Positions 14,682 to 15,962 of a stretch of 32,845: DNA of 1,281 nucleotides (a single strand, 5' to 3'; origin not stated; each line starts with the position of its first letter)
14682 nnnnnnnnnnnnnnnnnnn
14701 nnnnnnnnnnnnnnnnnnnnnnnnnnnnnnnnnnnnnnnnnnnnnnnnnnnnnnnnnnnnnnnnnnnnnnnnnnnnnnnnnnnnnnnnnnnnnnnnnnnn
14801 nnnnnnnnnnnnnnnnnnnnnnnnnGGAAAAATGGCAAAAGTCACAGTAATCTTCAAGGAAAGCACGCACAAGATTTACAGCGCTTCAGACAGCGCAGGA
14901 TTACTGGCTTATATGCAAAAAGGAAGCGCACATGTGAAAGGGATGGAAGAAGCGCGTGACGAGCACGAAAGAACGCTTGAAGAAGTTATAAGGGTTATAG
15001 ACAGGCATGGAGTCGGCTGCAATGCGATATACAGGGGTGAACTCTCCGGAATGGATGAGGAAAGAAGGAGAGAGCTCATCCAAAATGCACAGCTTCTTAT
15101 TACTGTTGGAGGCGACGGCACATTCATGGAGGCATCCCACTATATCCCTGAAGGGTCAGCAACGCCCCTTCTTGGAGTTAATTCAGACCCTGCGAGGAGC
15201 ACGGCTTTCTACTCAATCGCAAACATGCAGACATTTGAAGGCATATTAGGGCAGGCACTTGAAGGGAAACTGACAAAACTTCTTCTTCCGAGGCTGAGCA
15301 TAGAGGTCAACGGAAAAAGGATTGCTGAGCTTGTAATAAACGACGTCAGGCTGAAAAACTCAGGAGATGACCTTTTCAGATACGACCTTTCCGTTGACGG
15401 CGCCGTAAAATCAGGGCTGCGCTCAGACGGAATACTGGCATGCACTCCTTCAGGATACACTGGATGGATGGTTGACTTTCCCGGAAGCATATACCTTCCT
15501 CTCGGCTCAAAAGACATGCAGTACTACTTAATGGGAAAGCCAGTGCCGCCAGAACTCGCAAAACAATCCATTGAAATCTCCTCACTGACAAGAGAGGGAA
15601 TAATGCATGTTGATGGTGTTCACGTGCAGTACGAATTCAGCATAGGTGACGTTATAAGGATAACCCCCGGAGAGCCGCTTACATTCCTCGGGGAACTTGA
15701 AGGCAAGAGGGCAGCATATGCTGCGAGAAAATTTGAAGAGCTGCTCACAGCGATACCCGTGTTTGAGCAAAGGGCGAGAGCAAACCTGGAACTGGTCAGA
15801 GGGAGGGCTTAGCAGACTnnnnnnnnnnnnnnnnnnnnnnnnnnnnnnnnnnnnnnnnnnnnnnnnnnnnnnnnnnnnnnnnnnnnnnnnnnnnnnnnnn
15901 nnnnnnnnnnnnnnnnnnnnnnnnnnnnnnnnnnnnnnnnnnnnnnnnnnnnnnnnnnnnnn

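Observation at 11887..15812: NMNAT-like-methyltransferase fusion, AMP-nucleosidase-fold protein and NAD kinase in one plus-strand operon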

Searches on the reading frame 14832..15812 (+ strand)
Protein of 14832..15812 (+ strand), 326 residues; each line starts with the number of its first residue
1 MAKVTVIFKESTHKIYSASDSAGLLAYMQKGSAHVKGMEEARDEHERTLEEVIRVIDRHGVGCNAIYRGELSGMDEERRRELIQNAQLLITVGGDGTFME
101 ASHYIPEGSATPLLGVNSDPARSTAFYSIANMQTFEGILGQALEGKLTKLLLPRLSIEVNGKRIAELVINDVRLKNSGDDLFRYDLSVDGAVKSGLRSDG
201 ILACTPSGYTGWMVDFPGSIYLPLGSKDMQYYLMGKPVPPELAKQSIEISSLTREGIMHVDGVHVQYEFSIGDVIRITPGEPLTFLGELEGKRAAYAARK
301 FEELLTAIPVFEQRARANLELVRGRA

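Call 3: search_protein_families(library=pfam, proteins=[window:14832-15812:+], max_evalue=0.1)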
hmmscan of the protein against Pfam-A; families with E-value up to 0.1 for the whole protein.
window:14832-15812:+ (326 aa): 3 families
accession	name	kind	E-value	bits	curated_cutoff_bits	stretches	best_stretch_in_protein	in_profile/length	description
PF01513.26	NAD_kinase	-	2.8e-06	28.1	25.5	1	54-145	59-128/130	ATP-NAD kinase N-terminal domain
PF00781.29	DAGK_cat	-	0.0028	17.7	23.6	1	46-115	16-85/125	Diacylglycerol kinase catalytic domain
PF20143.4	NAD_kinase_C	-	0.013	15.7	23.7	0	176-214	9-47/126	ATP-NAD kinase C-terminal domain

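Call 4: search_protein_families(library=ncbifam, proteins=[window:14832-15812:+], max_evalue=0.1)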
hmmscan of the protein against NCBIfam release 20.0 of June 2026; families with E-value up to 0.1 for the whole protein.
window:14832-15812:+ (326 aa): 18 families
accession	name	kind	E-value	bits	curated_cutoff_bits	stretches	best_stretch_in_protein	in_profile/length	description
NF002306.0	PRK01231.1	equivalog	2.8e-11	43.1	316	1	72-221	53-202/299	NAD(+) kinase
NF002561.0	PRK02155.1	equivalog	7.6e-10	38.5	371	1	79-223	58-202/297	NAD kinase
NF010677.0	PRK14075.1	equivalog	8.1e-10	38.7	260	1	85-224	42-173/257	NAD(+) kinase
NF002984.0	PRK03708.1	equivalog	9.4e-10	38.3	326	1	85-222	57-189/277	NAD(+) kinase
NF003391.0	PRK04539.1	equivalog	1.1e-09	37.8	470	1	55-220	38-203/296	inorganic polyphosphate/ATP-NAD kinase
NF003406.0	PRK04761.1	equivalog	2.4e-09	36.7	211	1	83-227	34-173/257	NAD kinase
NF010678.0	PRK14076.1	equivalog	2.9e-09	36.4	493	1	76-221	340-485/570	bifunctional NADP phosphatase/NAD kinase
NF002255.0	PRK01185.1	subfamily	4.1e-09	35.9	304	1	85-280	52-244/271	NAD(+) kinase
NF002902.0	PRK03501.1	equivalog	6.9e-09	35.4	219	1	83-224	39-177/266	NAD kinase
NF002521.0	PRK01911.1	equivalog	9.8e-09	35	309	1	79-223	58-201/292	NAD kinase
NF003424.0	PRK04885.1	equivalog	8.1e-08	31.8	220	1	82-221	32-171/265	NAD kinase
NF002892.0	PRK03372.1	equivalog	1.5e-07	31.1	299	1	77-220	61-204/312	NAD kinase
NF002893.0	PRK03378.1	equivalog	9.2e-07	28.5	386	1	80-221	58-199/292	NAD(+) kinase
NF002579.0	PRK02231.1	equivalog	5.2e-05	22.7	459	1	81-223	66-209/301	NAD(+) kinase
NF002731.0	PRK02645.1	equivalog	0.00021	20.8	312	0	83-117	55-88/305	NAD(+) kinase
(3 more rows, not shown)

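Call 69: search_protein_families(library=padloc, proteins=[window:14832-15812:+], max_evalue=0.01)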
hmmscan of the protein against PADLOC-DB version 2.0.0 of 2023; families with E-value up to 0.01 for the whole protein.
window:14832-15812:+ (326 aa): 0 families

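Call 76: search_solved_structures(query=window:14832-15812:+, max_evalue=0.01, show_alignments=1)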
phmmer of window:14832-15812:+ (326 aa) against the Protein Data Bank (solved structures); distinct sequences matched with E-value up to 0.01: 24.
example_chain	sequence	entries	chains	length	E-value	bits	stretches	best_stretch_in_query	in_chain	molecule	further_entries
5eji_A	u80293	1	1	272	1.2e-06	31.4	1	86-223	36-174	NAD kinase 1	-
7r4j_A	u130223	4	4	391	1.3e-06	31.4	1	20-158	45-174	NAD kinase 2, mitochondrial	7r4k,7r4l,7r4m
1u0r_A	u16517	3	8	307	1.3e-06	31.3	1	83-262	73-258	Inorganic polyphosphate/ATP-NAD kinase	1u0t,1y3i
1y3h_A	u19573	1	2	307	1.4e-06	31.3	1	83-262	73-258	Inorganic polyphosphate/ATP-NAD kinase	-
7n29_A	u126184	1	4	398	1.4e-06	31.3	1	20-160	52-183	NAD kinase 2, mitochondrial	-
2q5f_A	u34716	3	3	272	1.7e-06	31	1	86-223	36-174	Probable inorganic polyphosphate/ATP-NAD kinase 1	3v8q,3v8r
5ejg_A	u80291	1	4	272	1.7e-06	31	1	86-223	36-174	NAD kinase 1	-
2i1w_A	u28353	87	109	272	1.7e-06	31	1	86-223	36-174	Probable inorganic polyphosphate/ATP-NAD kinase 1 | inorganic polyphosphate/ATP-NAD kinase 1 | NAD kinase 1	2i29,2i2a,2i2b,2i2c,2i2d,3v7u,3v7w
7mh7_A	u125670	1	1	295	1.8e-06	30.9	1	79-223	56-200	NAD kinase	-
7qvs_A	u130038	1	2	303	1.9e-06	30.8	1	79-223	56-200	NAD kinase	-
5ejf_A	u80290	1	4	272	2.2e-06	30.6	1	86-223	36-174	NAD kinase 1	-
5ejh_A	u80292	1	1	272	3.7e-06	29.9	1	86-223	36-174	NAD kinase 1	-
3afo_A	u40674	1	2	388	4.4e-06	29.6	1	80-225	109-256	NADH kinase POS5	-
2i2f_A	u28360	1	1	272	8.5e-06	28.7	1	86-223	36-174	Probable inorganic polyphosphate/ATP-NAD kinase 1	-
3pfn_A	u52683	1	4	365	4e-05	26.5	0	85-159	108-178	NAD kinase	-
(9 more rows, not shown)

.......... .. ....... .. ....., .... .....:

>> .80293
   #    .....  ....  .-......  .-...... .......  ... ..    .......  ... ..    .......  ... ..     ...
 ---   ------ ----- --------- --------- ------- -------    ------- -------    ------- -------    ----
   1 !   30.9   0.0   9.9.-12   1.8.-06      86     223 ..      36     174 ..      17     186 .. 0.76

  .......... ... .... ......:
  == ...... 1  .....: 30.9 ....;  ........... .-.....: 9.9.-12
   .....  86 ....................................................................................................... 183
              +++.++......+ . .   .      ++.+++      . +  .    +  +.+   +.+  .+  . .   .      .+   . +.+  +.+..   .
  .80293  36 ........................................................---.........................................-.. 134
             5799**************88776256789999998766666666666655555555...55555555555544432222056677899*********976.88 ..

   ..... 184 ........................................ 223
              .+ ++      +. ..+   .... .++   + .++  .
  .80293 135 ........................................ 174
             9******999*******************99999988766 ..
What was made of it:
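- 14832..15812 (+): ORF3, 326 aa: divergent NAD kinase family protein (GGDGT aa 93-97, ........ aa 205-212). PDB NAD kinases at E ~1e-6 (call 76).
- Closest known: NAD kinase. Same: PDB NAD kinases match at E ~1e-6 (call 76).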
